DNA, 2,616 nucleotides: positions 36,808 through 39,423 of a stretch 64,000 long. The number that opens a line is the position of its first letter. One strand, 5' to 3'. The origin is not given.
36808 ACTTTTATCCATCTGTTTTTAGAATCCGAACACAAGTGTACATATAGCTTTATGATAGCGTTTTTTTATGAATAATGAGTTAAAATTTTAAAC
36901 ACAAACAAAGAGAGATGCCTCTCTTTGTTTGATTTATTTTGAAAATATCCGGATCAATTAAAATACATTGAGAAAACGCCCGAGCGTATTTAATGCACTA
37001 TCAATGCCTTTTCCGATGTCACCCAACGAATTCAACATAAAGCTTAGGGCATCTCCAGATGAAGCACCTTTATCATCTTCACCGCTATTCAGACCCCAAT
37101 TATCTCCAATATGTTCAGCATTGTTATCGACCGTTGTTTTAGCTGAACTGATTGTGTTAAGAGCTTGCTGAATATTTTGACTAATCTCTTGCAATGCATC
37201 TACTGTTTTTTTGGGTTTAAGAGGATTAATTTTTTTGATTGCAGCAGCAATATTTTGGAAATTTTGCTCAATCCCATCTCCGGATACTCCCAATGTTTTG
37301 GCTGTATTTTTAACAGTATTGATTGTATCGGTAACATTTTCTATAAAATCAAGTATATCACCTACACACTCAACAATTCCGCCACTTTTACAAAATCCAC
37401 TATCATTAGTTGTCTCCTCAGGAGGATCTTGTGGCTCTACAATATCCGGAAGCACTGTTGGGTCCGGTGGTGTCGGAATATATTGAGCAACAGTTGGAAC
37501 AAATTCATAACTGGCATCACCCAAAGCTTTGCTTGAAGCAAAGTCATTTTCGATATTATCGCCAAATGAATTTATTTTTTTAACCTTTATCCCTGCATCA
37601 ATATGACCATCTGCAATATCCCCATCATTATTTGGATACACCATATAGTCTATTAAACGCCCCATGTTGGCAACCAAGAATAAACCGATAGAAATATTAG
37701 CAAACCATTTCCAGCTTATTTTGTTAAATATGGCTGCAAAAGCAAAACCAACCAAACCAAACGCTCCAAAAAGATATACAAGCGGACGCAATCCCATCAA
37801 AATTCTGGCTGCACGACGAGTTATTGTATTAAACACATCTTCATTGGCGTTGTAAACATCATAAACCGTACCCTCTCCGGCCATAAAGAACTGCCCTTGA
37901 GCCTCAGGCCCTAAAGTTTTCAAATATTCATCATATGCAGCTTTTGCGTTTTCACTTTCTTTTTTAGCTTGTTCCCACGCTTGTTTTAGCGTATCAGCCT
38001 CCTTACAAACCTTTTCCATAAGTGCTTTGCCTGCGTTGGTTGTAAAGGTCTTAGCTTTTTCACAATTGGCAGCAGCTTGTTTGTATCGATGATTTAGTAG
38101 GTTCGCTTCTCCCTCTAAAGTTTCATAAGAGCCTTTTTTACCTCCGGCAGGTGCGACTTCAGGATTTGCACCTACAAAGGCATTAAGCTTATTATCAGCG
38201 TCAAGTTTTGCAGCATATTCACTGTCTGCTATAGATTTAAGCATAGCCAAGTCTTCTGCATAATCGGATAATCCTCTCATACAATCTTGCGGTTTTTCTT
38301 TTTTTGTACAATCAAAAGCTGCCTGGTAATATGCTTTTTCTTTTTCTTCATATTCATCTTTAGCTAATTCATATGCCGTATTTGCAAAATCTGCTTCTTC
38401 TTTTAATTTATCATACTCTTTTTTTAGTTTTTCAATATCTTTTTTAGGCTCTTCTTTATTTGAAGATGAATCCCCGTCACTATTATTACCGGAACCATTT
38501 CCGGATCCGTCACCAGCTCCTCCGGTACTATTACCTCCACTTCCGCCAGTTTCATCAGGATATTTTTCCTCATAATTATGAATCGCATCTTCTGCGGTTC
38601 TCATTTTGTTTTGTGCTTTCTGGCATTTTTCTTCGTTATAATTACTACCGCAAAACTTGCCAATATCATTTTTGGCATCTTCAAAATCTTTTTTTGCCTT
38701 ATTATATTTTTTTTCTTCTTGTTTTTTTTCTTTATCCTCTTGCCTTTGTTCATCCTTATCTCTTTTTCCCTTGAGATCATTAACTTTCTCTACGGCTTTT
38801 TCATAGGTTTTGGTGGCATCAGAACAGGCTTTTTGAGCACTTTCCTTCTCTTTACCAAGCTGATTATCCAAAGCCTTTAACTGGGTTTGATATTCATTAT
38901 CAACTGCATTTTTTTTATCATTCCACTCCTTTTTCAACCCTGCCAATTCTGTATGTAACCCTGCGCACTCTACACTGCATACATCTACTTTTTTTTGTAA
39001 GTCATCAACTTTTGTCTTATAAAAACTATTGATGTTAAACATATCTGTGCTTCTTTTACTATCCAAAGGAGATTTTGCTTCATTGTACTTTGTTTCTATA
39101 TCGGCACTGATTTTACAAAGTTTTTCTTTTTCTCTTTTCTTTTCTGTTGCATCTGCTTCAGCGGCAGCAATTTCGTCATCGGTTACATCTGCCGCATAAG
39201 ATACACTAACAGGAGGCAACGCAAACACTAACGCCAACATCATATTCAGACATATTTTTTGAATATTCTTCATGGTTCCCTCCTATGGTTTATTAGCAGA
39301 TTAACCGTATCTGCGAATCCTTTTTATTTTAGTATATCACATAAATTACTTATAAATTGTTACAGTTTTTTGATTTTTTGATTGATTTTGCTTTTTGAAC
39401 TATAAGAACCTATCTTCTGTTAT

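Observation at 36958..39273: VirB2-type pilin domain embedded in a 771-aa coiled-coil protein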

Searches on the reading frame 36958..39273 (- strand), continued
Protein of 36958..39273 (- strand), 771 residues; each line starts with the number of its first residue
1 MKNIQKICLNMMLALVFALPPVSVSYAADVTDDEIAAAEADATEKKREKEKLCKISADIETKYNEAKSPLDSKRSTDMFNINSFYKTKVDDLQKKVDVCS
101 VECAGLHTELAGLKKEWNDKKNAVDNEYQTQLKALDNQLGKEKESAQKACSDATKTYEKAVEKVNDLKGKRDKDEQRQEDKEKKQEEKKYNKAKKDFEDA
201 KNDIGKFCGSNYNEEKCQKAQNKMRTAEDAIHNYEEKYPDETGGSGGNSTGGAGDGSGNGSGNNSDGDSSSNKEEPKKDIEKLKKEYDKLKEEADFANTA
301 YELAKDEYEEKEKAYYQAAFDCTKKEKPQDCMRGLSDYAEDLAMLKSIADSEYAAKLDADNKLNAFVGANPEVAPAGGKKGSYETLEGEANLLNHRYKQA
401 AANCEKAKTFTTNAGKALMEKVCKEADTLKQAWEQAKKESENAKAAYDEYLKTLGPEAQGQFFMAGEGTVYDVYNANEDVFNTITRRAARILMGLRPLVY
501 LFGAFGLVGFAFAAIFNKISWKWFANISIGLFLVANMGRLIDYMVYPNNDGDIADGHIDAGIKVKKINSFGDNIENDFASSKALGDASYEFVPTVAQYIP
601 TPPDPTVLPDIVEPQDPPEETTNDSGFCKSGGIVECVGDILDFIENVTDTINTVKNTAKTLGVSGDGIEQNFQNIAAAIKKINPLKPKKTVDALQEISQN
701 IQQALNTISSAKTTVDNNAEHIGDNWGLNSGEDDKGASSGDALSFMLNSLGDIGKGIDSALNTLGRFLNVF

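Call 32: predict_structure(alignment_id=A1)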
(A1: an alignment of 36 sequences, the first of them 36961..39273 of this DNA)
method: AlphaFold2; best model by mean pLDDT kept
length: 771 residues; sequences in the alignment: 36
mean_pLDDT: 75.7   pTM: 0.37
mean pLDDT of the five models: 75.7, 74.2, 74.0, 72.7, 71.4
residues with pLDDT >= 90: 313; 70-90: 228; 50-70: 73; < 50: 157
segments of 3 or more residues with pLDDT < 50: 20-26, 244-272, 461-479, 547-627, 721-737
pLDDT, mean of each block of 10 residues (from residue 1): 78 75 57 96 97 97 96 95 96 96 94 97 97 96 97 97 95 91 91 94 92 94 94 89 48 37 38 63 92 91 91 92 86 89 91 91 90 71 85 90 94 92 95 95 90 69 41 40 55 69 77 74 78 74 54 35 35 40 31 32 38 34 42 70 77 78 76 88 83 87 83 67 39 46 74 74 64 37
secondary structure, 60 per line:
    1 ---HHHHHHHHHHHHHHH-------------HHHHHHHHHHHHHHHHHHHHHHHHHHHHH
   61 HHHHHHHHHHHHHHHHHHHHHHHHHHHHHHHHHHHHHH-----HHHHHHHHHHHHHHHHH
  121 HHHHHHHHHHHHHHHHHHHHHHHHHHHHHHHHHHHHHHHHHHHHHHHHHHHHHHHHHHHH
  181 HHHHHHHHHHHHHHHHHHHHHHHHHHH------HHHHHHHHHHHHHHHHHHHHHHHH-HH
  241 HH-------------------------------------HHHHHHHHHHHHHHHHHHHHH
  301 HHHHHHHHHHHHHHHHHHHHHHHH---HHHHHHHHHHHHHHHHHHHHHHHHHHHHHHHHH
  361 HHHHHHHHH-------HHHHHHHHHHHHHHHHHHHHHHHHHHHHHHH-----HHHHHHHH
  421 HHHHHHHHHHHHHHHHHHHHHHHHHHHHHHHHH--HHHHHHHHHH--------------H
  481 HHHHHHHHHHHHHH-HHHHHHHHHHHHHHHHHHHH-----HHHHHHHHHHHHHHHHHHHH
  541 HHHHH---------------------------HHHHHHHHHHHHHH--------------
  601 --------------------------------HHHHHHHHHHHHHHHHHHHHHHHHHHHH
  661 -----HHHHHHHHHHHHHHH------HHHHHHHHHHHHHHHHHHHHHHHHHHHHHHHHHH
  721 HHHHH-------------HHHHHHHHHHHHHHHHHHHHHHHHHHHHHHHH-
elements in order (helices of 4 or more, strands of 3 or more residues): H4-18 H32-98 H104-207 H214-237 H239-242 H280-324 H328-369 H377-407 H413-453 H456-465 H480-494 H496-515 H521-545 H573-586 H633-660 H666-680 H687-725 H739-770

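Call 36: fold_search(model_id=the predicted structure, library=pdb)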
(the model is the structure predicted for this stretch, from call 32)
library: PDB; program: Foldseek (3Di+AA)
matches with E <= 10: 103; with E <= 0.001: 0
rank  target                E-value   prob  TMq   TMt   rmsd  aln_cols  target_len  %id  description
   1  8gel_A                3.6e-01  0.18  0.10  0.14  37.0       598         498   10  Cryo-EM structure of synthetic tetrameric building block sC4 (released 2024-03-13)
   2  4mh6                  5.0e-01  0.99  0.12  0.50   8.9       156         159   19  2.8 Angstrom Crystal Structure of Type III Secretion Protein YscO from Vibrio parahaemolyticus (released 2013-09-11)
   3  6zbd_A                7.2e-01  0.14  0.10  0.13  40.8       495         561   12  Merozoite surface protein 1 (MSP-1) from Plasmodium falciparum, alternative conformation 2 (released 2021-05-19)
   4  6zbj_A                8.7e-01  0.12  0.10  0.11  37.6       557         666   11  Plasmodium falciparum merozoite surface protein 1 dimer, conformation 1 (released 2021-05-19)
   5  6zbc_A                9.1e-01  0.12  0.10  0.13  42.4       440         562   12  Merozoite surface protein 1 (MSP-1) from Plasmodium falciparum, main conformation (released 2021-05-19)
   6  7sqc_W0               1.0e+00  0.06  0.10  0.07  85.4       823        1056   10  Ciliary C1 central pair apparatus isolated from Chlamydomonas reinhardtii (released 2022-04-13)
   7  3k29                  1.0e+00  0.97  0.14  0.51   6.3       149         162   19  Structure of a putative YscO homolog CT670 from Chlamydia trachomatis (released 2009-10-13)
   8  9r64_I                1.1e+00  0.72  0.12  0.13   8.1       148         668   14  CPS secretion pathway Wza-Wzc_C1 (Conf 0) (released 2026-03-04)
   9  6zbf_A                1.4e+00  0.09  0.10  0.13  42.7       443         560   14  Merozoite surface protein 1 (MSP-1) from Plasmodium falciparum, alternative conformation 3 (released 2021-05-19)
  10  9jz0_0                1.9e+00  0.94  0.12  0.59   5.5       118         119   14  portal-tail complex of DNA-ejected T7 (released 2024-12-11)
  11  8d9o                  2.0e+00  0.44  0.10  0.34  11.6       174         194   12  De Novo Photosynthetic Reaction Center Protein in Apo-State (released 2022-09-28)
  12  5i6r                  2.1e+00  0.11  0.10  0.18  42.6       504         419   11  Crystal Structure of srGAP2 F-BARx WT Form-1 (released 2017-08-30)
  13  6zbl_A                2.1e+00  0.10  0.11  0.12  39.7       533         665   11  Plasmodium falciparum merozoite surface protein 1 dimer, conformation 2 (released 2021-05-19)
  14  9ca3_B                2.2e+00  0.13  0.09  0.20  21.5       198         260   14  Crystal structure of MarE C280S in complex with cyanide bound heme and its native substrate, beta-methyl-L-tryptophan (released 2025-04-02)
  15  6xns_A                2.2e+00  0.13  0.10  0.21  32.7       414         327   11  C3_crown-05 (released 2020-12-23)
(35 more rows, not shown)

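Call 58: find_encoding_contigs(protein=window:36958-39273:-, flank=3000, max_places=6)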
Protein window:36958-39273:- (771 aa): 9 contigs read that carry it; 6 places shown.
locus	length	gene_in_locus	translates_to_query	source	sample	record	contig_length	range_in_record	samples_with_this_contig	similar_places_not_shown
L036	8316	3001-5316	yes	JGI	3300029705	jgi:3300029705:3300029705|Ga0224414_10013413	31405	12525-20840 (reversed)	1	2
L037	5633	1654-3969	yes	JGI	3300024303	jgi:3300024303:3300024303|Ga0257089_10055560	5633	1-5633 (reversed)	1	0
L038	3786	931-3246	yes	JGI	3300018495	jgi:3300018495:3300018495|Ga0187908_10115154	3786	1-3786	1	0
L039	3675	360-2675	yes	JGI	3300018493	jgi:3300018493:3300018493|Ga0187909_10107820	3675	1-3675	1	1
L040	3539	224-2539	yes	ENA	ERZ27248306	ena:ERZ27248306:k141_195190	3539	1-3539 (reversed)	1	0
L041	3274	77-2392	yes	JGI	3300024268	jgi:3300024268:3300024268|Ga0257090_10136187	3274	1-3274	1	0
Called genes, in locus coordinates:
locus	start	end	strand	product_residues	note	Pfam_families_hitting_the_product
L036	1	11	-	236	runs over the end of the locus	PF10671:TcpQ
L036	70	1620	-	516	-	-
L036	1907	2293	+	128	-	PF04956:TrbC (weak)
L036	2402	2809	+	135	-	-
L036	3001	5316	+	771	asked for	-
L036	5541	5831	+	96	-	-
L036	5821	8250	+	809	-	PF27097:VirB4_TrbE_N (weak), PF03135:CagE_TrbE_VirB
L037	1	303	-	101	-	?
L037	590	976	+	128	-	PF04956:TrbC (weak)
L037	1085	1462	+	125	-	-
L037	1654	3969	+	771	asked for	-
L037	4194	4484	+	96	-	-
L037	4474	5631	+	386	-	?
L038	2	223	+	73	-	?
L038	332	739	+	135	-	-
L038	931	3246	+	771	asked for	-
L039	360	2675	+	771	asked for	-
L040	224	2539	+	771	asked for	-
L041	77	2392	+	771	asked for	-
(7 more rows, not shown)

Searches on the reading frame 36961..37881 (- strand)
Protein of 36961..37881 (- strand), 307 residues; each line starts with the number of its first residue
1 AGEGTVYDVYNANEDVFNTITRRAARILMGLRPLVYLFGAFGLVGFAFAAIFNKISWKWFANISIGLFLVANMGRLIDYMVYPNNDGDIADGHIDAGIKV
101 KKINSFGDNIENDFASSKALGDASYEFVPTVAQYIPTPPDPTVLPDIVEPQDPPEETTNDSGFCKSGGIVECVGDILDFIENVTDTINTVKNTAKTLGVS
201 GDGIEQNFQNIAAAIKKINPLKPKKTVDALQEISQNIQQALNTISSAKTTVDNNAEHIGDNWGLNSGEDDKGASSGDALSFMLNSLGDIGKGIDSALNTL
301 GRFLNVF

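Call 18: find_homologous_proteins(query=window:36961-37881:-, max_evalue=0.001)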
Query window:36961-37881:- (307 aa): 30 proteins with E <= 0.001 among 2170 candidates.
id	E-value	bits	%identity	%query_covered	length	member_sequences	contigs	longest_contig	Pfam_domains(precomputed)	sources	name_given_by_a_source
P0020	1.1e-32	132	54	44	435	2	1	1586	-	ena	-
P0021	1.8e-28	118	35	83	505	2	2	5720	-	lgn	-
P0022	3.3e-26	110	49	42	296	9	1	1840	-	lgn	-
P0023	1.4e-20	92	37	48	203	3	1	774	PF04956.19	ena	-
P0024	1.8e-20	92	40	48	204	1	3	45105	PF04956.19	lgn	-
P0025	3.5e-20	91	53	30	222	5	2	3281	PF04956.19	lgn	-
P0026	5.8e-20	90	60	22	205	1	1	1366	PF04956.19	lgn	-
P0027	8.7e-20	89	57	26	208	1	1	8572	PF04956.19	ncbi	-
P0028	9.2e-20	89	63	22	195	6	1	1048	PF04956.19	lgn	-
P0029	1.2e-19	89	52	27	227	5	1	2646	PF04956.19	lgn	-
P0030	1.9e-19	88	59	22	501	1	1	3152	PF04956.19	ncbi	-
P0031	3.8e-19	87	53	30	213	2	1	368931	PF04956.19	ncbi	-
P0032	4.1e-19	87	59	22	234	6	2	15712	PF04956.19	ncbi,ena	-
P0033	4.6e-19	87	54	25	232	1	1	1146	PF04956.19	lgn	-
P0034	7.0e-19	86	54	27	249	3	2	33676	PF04956.19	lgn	-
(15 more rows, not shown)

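Call 47: predict_structure(alignment_id=A2)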
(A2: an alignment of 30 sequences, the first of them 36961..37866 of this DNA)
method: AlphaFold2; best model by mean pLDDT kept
length: 302 residues; sequences in the alignment: 30
mean_pLDDT: 71.5   pTM: 0.43
mean pLDDT of the five models: 71.5, 67.0, 65.3, 65.0, 64.3
residues with pLDDT >= 90: 17; 70-90: 179; 50-70: 56; < 50: 50
segments of 3 or more residues with pLDDT < 50: 1-6, 81-99, 146-155, 258-263, 265-267
pLDDT, mean of each block of 10 residues (from residue 1): 46 72 78 83 83 86 83 68 44 44 64 70 62 65 48 50 77 81 81 80 91 89 90 87 80 61 51 77 79 75 60
secondary structure, 60 per line:
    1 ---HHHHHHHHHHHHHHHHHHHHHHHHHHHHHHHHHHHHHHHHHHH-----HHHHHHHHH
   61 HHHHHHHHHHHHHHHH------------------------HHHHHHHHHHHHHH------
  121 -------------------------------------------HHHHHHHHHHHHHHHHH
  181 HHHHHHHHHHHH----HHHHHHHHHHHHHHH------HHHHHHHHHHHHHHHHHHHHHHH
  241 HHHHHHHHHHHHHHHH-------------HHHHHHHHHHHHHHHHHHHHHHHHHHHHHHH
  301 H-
elements in order: H4-46 H52-76 H101-114 H164-192 H197-211 H218-256 H270-301

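Call 52: fold_search(model_id=the predicted structure, library=pdb)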
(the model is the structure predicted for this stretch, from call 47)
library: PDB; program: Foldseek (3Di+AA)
matches with E <= 10: 365; with E <= 0.001: 0
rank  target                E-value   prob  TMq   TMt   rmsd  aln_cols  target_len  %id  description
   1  2lqg_MODEL_1_A        2.9e-01  0.97  0.30  0.57   4.5       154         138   10  Solution Structure of the R4 domain of talin (released 2013-02-13)
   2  1r0d_A                4.0e-01  0.66  0.24  0.34   7.8       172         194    7  HIP1R THATCH DOMAIN CORE (released 2004-07-06)
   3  8d9p                  4.2e-01  0.47  0.19  0.27  12.7       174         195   13  De Novo Photosynthetic Reaction Center Protein Equipped with Heme B and Mn(II) cations (released 2022-09-28)
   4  6r2g_A                5.7e-01  0.38  0.18  0.33  16.9       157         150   19  Crystal structure of a single-chain protein mimetic of the gp41 NHR trimer in complex with the synthetic CHR peptide C (released 2019-07-10)
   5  1x8z_A                6.0e-01  0.82  0.26  0.46   6.4       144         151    8  Crystal structure of a pectin methylesterase inhibitor from Arabidopsis thaliana (released 2004-12-28)
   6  6z0c_B                6.6e-01  0.54  0.19  0.29  11.4       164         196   13  Structure of in silico modelled artificial Maquette-3 protein (released 2021-03-17)
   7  7nyw_C                6.6e-01  0.33  0.16  0.15  12.9       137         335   20  Cryo-EM structure of the MukBEF-MatP-DNA head module (released 2021-07-07)
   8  8d9o                  7.3e-01  0.21  0.16  0.22  13.8       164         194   15  De Novo Photosynthetic Reaction Center Protein in Apo-State (released 2022-09-28)
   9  3euh_B                7.7e-01  0.30  0.15  0.14  15.4       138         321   15  Crystal Structure of the MukE-MukF Complex (released 2009-01-20)
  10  1x8z_C                8.1e-01  0.51  0.21  0.38   8.8       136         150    9  Crystal structure of a pectin methylesterase inhibitor from Arabidopsis thaliana (released 2004-12-28)
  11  8whn                  8.5e-01  0.20  0.14  0.26  11.6       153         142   17  Crystal Structure of the cytoplasmic domain of OST1 (Ribophorin I) from Candidatus Prometheoarchaeum syntrophicum strain (released 2024-09-25)
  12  1t98_A                9.0e-01  0.30  0.15  0.17  13.8       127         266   15  Crystal Structure of MukF(1-287) (released 2005-05-24)
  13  6n1l                  9.0e-01  0.10  0.11  0.19  18.6       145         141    8  The complement inhibitory domain of B. burgdorferi BBK32. (released 2019-03-27)
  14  8eja_B                9.5e-01  0.44  0.18  0.41   9.0       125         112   10  Computational design of potent and selective inhibitors of Bak and Bax (released 2024-03-20)
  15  8oyx_A                9.5e-01  0.28  0.20  0.25   9.6       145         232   14  De novo designed soluble GPCR-like fold GLF_18 (released 2023-10-18)
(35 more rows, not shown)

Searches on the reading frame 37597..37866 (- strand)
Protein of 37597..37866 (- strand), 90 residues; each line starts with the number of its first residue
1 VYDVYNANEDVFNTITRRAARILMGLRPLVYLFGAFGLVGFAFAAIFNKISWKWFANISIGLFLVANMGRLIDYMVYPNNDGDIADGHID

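Call 25: search_protein_representatives(protein=window:37597-37866:-)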
Query: 90 residues. Proteins with E-value up to 0.001 (for the whole library): 530; up to 1e-10: 144; up to 1e-30: 8. The best 150 are listed.
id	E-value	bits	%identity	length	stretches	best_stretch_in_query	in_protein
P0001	5.8e-52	189.7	100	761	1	1-90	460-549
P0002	5.1e-44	164.3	87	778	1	1-90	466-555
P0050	4.6e-34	132.5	79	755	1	4-81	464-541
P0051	6.1e-34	132.1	74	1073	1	3-84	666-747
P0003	5.1e-33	129.1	75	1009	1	5-87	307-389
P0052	2.7e-32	126.8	73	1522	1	5-87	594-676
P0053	2.4e-31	123.8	78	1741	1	9-80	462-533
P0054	5.6e-31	122.6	73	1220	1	5-82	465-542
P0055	3.5e-30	120.0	72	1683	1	5-85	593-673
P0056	4.5e-30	119.7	70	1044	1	5-81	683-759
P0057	9.3e-30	118.7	68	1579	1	7-90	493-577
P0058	5.6e-29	116.2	66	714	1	7-85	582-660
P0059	1.3e-27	111.8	64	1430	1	7-84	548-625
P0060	2.9e-27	110.7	71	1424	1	5-77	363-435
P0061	4.8e-27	110.0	39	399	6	24-65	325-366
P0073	2.2e-23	98.3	61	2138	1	9-82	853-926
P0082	1.7e-22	95.4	58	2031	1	3-81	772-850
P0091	5.9e-20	87.3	61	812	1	9-78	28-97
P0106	2.1e-17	79.2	52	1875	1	7-79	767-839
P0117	6.6e-16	74.4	57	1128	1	7-78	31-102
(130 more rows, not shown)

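Call 56: search_protein_families(library=pfam, proteins=[P0073, P0082, P0106, P0053, P0117, P0091], max_evalue=0.001)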
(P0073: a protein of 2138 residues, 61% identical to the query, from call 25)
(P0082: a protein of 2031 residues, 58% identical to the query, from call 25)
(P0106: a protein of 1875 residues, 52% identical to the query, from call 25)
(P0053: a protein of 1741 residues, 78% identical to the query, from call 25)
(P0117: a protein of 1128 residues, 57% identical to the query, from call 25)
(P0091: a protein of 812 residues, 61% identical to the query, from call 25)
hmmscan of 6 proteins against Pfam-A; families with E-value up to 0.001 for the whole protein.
P0073 (2138 aa): 0 families

P0082 (2031 aa): 0 families

P0106 (1875 aa): 0 families

P0053 (1741 aa): 1 family
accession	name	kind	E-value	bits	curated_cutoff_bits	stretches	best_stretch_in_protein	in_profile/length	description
PF04956.18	TrbC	-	0.00042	20.9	27.9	0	476-519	45-89/98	TrbC/VIRB2 pilin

P0117 (1128 aa): 0 families

P0091 (812 aa): 1 family
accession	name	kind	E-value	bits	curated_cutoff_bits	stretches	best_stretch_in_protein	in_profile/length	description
PF04956.18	TrbC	-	1.9e-07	31.7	27.9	1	5-85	8-89/98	TrbC/VIRB2 pilin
